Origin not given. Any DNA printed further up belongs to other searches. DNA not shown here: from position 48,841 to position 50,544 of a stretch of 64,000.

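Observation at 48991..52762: Co-translated trio GT-C / DUF2723(TMEM260-like) GT-C / Ppm1-like GT2 divergent from the giant PMT fusion - a protein/lipid mannosylation locus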

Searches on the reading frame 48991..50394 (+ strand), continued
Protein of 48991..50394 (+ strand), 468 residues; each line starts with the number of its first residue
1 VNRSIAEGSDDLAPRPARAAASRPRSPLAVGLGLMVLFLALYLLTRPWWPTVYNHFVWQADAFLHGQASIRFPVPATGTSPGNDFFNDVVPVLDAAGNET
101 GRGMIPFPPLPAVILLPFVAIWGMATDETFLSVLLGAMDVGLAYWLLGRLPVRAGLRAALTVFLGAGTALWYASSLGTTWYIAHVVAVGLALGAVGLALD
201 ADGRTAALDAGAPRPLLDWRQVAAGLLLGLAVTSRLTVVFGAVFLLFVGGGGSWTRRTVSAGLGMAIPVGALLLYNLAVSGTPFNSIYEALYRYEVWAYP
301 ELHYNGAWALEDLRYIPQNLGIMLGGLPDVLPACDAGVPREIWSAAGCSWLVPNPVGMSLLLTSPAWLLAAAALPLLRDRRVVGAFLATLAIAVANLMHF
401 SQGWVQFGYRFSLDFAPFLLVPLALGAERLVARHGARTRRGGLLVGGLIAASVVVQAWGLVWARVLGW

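Call 91: search_protein_families(library=ncbifam, proteins=[L091:5272-5982:+, L091:10557-11270:-, L091:7223-7864:-, L091:4087-5187:+, L091:9242-10573:-, L091:7920-9227:-, L091:6001-7215:+], max_evalue=0.000001)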
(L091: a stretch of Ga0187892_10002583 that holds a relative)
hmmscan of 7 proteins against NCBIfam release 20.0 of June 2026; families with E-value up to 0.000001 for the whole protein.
L091:5272-5982:+ (237 aa): 9 families
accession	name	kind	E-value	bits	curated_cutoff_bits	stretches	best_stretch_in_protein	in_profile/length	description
TIGR04182.1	glyco_TIGR04182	equivalog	7.1e-22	78.1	325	1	7-216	1-203/293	S-layer glycoprotein N-glycosyltransferase AglJ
NF007986.1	PRK10714.1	equivalog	1.6e-14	53.6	529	1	7-215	7-211/316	undecaprenyl-phosphate 4-deoxy-4-formamido-L-arabinose transferase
NF041391.1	DPhHxTase_Halo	equivalog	2.6e-09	36.4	375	1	14-215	3-193/213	dolichyl-phosphate hexose transferase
NF047588.1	GlcsyltransPgfSStrep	equivalog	1.9e-08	33.9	500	1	6-126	1-121/308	glycosyltransferase PgfS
NF038302.1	EPS_HpsE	equivalog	1.9e-08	33.7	300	1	6-100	1-97/307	hormogonium polysaccharide biosynthesis glycosyltransferase HpsE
NF041875.1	EPS_EpsD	equivalog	5.1e-08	32.7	370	1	9-124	2-114/325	exopolysaccharide biosynthesis glycosyltransferase EpsD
TIGR03965.1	mycofact_glyco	equivalog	1.9e-07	30.3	280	1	5-125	73-189/467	mycofactocin biosynthesis glycosyltransferase MftF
TIGR03937.1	PgaC_IcaA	equivalog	9e-07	28.2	422.3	0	6-99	45-135/407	poly-beta-1,6-N-acetyl-D-glucosamine synthase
NF058614.1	PPMAGASynPpgS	equivalog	9.2e-07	28.5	370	0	7-202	1-194/226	polyprenyl-phospho-N-acetylgalactosaminyl synthase PpgS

L091:10557-11270:- (238 aa): 16 families
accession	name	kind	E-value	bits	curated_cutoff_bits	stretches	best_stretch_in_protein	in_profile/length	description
NF007986.1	PRK10714.1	equivalog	7.5e-18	64.6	529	1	11-225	8-220/316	undecaprenyl-phosphate 4-deoxy-4-formamido-L-arabinose transferase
TIGR03937.1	PgaC_IcaA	equivalog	2.6e-17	62.9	422.3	1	10-109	46-142/407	poly-beta-1,6-N-acetyl-D-glucosamine synthase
NF047588.1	GlcsyltransPgfSStrep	equivalog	7.4e-15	54.9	500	1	11-173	3-167/308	glycosyltransferase PgfS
TIGR04182.1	glyco_TIGR04182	equivalog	3.2e-14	53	325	1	11-215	2-200/293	S-layer glycoprotein N-glycosyltransferase AglJ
NF010496.0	PRK13915.1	equivalog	7.7e-12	44.9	262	1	3-102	25-126/307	glucosyl-3-phosphoglycerate synthase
NF007482.0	PRK10073.1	equivalog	8.4e-12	44.7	423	1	10-112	7-105/334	glycosyltransferase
NF047683.1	TeichurnBiosyTuaG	equivalog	9.7e-12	45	400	1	11-112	8-106/252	teichuronic acid biosynthesis protein TuaG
TIGR03965.1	mycofact_glyco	equivalog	1.3e-10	40.8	280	1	10-116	75-178/467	mycofactocin biosynthesis glycosyltransferase MftF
NF058614.1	PPMAGASynPpgS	equivalog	7.7e-10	38.6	370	1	13-125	4-111/226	polyprenyl-phospho-N-acetylgalactosaminyl synthase PpgS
NF041391.1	DPhHxTase_Halo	equivalog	3.4e-09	36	375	1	26-208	8-186/213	dolichyl-phosphate hexose transferase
NF041875.1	EPS_EpsD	equivalog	1.3e-08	34.6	370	1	11-112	1-99/325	exopolysaccharide biosynthesis glycosyltransferase EpsD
TIGR04283.1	glyco_like_mftF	equivalog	1.4e-08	34.7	182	1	11-117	1-97/221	TIGR04283 family arsenosugar biosynthesis glycosyltransferase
TIGR03469.1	HpnB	hypoth_equivalog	5.5e-08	32.2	379.25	1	10-121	45-164/386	hopene-associated glycosyltransferase HpnB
NF050050.1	ProtGlycPglI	equivalog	6.6e-08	32.3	500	1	11-112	4-103/306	GalNAc(5)-diNAcBac-PP-undecaprenol beta-1,3-glucosyltransferase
NF038302.1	EPS_HpsE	equivalog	3.6e-07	29.5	300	1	10-103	2-97/307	hormogonium polysaccharide biosynthesis glycosyltransferase HpsE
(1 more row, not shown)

L091:7223-7864:- (214 aa): 0 families

L091:4087-5187:+ (367 aa): 1 family
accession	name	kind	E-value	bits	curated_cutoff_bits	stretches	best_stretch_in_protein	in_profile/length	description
NF046093.1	AZOBR_p60025_fam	subfamily_domain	3.5e-08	33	150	1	76-216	95-228/232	AZOBR_p60025 family cell surface glycopolymer formation protein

L091:9242-10573:- (444 aa): 0 families

L091:7920-9227:- (436 aa): 3 families
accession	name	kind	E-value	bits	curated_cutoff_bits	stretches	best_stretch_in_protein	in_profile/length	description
NF058602.1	PrMnsylTfPmt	equivalog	1.9e-28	99.6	800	1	17-165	42-189/530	protein O-mannosyltransferase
TIGR03663.1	TIGR03663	subfamily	3.4e-11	42.8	126.25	1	16-264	4-238/435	flippase activity-associated protein Agl23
NF009784.2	PRK13279.1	equivalog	4.8e-10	38.6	567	1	26-189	17-179/539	lipid IV(A) 4-amino-4-deoxy-L-arabinosyltransferase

L091:6001-7215:+ (405 aa): 0 families

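Call 95: list_cluster_members(proteins=[L103:5938-7101:+, L118:6016-7173:+, L112:5920-7131:+, L140:3795-4982:+, L162:5971-7152:+, L096:6016-7185:+, L138:5992-7164:+, L147:1418-2698:+, L166:5965-7212:+, L155:5815-7095:+])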
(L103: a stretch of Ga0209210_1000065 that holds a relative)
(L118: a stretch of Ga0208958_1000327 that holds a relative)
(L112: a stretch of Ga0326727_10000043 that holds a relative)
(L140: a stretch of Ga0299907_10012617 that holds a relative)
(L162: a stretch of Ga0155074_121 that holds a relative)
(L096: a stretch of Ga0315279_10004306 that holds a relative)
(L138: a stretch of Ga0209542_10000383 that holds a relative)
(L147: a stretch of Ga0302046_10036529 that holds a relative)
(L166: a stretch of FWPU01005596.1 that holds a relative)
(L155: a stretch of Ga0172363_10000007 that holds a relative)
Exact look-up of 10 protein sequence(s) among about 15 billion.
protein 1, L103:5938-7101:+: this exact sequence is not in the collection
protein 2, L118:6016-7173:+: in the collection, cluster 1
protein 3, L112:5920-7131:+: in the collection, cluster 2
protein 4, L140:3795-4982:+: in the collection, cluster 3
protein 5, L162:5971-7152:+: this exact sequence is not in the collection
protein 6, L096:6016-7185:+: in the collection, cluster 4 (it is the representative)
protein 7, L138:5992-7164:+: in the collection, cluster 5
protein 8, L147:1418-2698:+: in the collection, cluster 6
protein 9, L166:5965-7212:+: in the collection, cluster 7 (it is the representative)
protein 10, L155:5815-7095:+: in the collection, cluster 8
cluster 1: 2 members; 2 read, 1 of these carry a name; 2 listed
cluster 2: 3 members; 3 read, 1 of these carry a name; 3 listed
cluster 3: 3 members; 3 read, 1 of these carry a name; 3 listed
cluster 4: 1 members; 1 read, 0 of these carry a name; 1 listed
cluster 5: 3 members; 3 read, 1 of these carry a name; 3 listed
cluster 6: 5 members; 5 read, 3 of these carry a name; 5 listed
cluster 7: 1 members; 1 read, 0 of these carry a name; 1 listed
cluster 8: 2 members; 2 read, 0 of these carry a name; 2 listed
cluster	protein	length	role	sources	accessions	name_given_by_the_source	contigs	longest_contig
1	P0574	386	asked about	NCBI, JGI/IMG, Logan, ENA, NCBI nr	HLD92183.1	MAG TPA: hypothetical protein VI795_02165 [Patescibacteria group bacterium] | hypothetical protein [Patescibacteria group bacterium]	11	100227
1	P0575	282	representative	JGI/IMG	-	-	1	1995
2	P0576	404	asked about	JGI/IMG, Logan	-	hypothetical protein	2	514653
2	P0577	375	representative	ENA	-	-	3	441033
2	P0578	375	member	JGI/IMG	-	-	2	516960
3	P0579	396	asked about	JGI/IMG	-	-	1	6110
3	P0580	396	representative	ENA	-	-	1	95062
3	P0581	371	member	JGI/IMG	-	hypothetical protein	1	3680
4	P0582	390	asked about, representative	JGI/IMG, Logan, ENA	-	-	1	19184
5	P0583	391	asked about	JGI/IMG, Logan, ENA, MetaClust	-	\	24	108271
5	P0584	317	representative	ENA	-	-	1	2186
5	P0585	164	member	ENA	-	-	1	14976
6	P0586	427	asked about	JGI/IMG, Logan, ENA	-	-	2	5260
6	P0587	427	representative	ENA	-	-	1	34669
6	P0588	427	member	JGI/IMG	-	hypothetical protein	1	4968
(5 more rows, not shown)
